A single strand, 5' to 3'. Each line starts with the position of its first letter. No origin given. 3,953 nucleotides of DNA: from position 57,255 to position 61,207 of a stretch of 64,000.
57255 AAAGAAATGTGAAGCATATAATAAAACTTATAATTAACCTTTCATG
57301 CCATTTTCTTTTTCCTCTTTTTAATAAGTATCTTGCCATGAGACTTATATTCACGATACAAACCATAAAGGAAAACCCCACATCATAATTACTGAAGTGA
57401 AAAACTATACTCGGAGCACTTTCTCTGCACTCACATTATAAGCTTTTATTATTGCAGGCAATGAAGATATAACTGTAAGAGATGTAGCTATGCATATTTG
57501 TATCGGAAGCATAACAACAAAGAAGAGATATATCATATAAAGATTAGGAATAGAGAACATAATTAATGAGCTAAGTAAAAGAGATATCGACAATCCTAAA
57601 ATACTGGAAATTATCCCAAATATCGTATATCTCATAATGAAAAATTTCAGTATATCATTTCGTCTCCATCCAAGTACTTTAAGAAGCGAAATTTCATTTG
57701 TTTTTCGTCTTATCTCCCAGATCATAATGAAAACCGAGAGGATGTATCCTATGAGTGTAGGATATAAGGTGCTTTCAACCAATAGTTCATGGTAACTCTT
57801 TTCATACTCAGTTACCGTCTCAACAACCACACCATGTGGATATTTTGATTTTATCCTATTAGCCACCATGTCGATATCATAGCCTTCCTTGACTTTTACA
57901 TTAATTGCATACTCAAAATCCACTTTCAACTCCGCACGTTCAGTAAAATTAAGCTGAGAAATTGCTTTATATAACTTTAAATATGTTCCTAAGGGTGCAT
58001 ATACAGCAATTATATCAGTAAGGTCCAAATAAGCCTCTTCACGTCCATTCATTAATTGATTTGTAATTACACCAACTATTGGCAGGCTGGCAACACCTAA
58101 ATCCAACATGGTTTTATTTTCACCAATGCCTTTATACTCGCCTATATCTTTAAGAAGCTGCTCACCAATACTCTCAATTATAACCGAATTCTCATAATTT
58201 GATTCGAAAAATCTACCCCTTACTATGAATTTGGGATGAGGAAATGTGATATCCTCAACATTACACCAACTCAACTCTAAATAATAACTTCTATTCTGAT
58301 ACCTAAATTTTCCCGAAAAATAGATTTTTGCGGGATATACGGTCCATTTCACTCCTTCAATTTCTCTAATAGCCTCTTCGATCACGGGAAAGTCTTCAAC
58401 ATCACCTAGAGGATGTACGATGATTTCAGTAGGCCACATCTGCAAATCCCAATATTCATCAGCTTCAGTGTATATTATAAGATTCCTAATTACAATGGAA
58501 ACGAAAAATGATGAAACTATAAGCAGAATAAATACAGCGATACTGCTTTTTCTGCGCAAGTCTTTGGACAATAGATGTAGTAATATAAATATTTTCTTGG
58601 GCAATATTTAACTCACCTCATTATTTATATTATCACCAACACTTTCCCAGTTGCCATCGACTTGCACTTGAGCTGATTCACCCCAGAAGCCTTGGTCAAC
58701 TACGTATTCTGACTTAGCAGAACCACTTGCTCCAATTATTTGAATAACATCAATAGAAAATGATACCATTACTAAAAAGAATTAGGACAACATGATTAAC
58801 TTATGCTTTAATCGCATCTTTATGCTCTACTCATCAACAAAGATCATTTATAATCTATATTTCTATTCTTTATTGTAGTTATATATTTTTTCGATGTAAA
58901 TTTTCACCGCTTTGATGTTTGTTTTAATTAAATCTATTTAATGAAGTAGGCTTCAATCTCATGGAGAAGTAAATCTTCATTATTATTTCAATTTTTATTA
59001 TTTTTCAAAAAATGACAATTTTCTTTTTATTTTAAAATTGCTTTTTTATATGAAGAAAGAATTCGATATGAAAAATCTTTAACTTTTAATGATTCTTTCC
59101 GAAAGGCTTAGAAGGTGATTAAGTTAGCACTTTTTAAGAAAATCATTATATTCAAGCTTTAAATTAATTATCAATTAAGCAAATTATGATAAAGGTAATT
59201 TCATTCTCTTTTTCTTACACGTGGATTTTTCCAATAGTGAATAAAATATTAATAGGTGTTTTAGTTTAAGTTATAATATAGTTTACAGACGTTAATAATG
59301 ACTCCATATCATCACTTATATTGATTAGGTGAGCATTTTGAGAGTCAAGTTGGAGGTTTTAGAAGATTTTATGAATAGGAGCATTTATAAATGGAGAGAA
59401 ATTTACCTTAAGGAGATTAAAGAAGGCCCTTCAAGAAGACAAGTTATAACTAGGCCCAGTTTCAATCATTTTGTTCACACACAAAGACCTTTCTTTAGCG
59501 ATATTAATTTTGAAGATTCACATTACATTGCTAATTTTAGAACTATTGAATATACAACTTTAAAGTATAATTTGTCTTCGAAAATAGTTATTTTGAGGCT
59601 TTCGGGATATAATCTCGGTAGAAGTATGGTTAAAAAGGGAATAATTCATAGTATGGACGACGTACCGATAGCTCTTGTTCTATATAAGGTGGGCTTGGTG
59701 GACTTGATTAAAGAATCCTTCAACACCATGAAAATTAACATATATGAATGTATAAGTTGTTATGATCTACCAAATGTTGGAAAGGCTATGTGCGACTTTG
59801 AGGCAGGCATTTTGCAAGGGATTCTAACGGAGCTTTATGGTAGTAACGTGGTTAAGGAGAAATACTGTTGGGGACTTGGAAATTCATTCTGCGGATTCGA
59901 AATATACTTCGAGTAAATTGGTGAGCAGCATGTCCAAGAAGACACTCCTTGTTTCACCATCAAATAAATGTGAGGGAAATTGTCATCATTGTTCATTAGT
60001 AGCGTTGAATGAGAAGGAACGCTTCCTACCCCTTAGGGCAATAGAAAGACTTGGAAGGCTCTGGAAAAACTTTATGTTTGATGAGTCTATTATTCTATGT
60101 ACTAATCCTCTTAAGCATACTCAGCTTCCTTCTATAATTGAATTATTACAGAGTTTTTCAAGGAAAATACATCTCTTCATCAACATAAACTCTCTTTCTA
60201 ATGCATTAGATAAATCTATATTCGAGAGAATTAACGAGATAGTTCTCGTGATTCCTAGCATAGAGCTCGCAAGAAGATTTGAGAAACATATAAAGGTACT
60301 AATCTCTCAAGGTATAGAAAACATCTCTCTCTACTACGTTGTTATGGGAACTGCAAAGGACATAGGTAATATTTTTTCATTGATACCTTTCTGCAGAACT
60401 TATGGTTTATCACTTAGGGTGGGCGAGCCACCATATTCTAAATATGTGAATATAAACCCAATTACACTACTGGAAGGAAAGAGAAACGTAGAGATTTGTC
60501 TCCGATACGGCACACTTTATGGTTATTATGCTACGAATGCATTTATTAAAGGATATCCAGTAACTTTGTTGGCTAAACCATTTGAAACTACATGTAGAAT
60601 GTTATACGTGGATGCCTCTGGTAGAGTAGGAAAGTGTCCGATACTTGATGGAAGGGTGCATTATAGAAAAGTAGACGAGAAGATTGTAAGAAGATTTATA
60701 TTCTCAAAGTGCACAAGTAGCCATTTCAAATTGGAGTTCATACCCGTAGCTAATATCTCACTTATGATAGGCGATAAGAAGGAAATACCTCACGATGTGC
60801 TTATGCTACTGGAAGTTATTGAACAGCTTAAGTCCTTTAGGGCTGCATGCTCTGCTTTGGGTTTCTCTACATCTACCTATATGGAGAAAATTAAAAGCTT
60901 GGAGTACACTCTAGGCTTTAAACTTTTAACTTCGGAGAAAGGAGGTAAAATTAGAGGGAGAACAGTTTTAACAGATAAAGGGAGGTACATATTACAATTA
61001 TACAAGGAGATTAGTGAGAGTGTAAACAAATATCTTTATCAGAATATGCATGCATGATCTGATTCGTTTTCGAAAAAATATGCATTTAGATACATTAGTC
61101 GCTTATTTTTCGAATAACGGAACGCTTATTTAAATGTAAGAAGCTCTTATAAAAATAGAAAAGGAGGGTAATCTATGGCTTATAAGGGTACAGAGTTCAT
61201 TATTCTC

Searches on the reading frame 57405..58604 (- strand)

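Call 47: search_protein_families(library=pfam, proteins=[window:57405-58604:-], max_evalue=0.00001)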
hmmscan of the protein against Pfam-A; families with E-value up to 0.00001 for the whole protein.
window:57405-58604:- (399 aa): 1 family
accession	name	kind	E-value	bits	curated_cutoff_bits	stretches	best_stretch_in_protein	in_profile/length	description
PF02687.27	FtsX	-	4.5e-09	36.8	25.5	1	286-390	11-117/120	FtsX-like permease C-terminal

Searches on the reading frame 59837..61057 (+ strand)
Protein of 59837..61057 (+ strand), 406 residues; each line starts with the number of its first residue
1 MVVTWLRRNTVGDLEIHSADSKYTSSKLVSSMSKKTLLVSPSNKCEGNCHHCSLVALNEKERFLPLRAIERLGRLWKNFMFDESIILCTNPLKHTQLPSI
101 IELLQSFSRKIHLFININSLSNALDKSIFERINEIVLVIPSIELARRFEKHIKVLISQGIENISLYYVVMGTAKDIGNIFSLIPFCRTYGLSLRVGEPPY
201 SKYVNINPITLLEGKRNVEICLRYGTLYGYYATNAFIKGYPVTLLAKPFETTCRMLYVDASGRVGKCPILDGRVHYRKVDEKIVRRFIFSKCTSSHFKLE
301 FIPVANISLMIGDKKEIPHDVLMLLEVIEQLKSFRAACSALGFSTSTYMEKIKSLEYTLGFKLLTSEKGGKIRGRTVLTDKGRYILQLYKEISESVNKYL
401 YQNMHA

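Call 47: search_protein_families(library=pfam, proteins=[window:59837-61057:+], max_evalue=0.00001)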
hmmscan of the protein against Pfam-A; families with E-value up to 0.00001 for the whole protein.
window:59837-61057:+ (406 aa): 1 family
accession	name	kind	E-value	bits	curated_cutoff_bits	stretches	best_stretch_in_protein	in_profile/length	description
PF00126.33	HTH_1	-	7.7e-07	29.4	26.6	1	322-383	4-60/60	Bacterial regulatory helix-turn-helix protein, lysR family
